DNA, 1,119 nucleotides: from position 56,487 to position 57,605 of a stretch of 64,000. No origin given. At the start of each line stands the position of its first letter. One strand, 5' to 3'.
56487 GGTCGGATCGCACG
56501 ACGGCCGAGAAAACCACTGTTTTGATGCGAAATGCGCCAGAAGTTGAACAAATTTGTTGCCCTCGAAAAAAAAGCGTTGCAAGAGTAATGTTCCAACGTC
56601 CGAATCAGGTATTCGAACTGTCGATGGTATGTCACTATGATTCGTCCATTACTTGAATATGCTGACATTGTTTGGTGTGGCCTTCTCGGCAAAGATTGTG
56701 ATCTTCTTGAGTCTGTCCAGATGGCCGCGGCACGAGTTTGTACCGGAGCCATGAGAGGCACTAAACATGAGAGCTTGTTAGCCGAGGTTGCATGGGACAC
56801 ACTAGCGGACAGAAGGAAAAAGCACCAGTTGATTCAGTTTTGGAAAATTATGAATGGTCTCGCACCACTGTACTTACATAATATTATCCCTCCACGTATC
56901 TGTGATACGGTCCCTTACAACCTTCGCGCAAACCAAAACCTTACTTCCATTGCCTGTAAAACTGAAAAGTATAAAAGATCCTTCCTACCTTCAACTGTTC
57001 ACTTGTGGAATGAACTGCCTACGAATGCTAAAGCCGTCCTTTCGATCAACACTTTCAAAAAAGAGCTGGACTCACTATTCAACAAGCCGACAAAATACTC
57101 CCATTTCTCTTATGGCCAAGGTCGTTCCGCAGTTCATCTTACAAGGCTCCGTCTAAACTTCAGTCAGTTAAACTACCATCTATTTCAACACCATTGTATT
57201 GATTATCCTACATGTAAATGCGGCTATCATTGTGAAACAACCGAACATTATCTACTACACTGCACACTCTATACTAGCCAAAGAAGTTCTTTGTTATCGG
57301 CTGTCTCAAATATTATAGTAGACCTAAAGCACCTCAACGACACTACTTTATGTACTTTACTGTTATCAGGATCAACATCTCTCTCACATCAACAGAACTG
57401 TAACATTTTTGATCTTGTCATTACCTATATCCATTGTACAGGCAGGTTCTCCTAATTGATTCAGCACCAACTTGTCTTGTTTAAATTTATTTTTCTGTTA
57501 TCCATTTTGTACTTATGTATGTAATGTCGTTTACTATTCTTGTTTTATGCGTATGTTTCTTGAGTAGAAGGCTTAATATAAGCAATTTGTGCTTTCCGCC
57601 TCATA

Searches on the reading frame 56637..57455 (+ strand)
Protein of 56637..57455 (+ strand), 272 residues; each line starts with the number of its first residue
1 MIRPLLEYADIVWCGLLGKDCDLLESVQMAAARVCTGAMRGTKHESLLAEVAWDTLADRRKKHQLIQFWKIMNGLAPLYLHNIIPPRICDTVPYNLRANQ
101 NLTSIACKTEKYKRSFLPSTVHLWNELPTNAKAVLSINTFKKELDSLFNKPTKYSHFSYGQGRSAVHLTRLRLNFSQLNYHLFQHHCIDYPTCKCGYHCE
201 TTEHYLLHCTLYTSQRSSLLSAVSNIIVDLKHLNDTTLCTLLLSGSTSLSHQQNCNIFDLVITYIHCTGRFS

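Call 29: find_homologous_proteins(query=window:56637-57455:+, max_evalue=1e-20)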
Query window:56637-57455:+ (272 aa): 24 proteins with E <= 1e-20 among 486 candidates.
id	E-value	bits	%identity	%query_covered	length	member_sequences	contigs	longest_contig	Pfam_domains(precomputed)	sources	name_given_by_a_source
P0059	1.3e-184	630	100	100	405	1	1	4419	-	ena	-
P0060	3.1e-53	199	41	100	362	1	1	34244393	-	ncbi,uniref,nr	ncbi:uncharacterized protein LOC118414720 isoform X1 [Branchiostoma floridae]|uniref:Uncharacterized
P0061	1.5e-51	193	41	100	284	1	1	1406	-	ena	-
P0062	4.4e-47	179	41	98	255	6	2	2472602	-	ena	-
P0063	2.9e-46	176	38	100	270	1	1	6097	-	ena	-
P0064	9.9e-46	174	40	100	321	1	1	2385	-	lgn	-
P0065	2.8e-44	170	38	100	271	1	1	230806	-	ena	-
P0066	1.7e-43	167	38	100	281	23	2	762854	-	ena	-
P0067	1.8e-43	167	37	100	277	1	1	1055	-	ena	-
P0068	4.3e-43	166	39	100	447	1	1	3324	PF00078.33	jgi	jgi:hypothetical protein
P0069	2.0e-42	163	39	90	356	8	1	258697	-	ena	-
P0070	6.9e-41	158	38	100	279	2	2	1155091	-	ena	-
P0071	2.1e-39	154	37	100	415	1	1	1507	PF00078.33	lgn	-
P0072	1.1e-37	148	38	79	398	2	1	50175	-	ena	-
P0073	1.7e-31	128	35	92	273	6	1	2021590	-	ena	-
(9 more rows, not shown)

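Call 30: find_encoding_contigs(protein=P0059, flank=10000, max_places=10)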
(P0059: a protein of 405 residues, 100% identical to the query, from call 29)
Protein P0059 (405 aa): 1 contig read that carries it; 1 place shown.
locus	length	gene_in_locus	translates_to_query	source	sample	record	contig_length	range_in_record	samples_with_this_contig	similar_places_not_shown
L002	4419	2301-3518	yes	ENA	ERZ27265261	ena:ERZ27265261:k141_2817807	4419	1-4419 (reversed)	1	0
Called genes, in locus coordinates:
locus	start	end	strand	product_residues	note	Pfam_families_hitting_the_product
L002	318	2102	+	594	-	PF03372:Exo_endo_phos, PF14529:Exo_endo_phos_2 (faint), PF28493:fs1K10_C (weak), PF00078:RVT_1 (weak)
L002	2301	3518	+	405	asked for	-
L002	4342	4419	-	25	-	?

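Call 37: find_encoding_contigs(protein=P0062, flank=10000, max_places=10)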
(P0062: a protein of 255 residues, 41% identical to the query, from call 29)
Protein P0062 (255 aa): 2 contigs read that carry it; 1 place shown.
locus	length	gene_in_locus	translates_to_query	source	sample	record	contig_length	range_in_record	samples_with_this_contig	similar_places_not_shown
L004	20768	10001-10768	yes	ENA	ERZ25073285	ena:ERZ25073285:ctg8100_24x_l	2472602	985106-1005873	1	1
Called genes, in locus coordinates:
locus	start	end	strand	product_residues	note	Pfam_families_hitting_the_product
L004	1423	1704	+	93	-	-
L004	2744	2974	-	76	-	-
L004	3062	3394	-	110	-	-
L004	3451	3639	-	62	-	-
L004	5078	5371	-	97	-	-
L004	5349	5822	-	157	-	PF01359:Transposase_1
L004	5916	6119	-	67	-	-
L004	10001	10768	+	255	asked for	-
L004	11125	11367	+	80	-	-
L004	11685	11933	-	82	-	-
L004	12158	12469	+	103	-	-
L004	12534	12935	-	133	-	-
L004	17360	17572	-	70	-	-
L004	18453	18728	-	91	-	-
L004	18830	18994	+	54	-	-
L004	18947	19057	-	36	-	-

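Call 54: find_encoding_contigs(protein=P0060, flank=10000, max_places=10)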
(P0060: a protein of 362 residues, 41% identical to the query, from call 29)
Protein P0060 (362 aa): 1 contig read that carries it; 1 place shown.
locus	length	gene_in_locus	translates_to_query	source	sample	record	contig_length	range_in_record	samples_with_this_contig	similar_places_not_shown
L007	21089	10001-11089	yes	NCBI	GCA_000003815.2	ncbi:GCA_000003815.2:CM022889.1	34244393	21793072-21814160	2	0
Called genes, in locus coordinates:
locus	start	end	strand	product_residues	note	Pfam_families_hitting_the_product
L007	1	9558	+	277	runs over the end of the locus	PF04199:Cyclase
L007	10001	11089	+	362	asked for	-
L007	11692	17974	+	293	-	PF04199:Cyclase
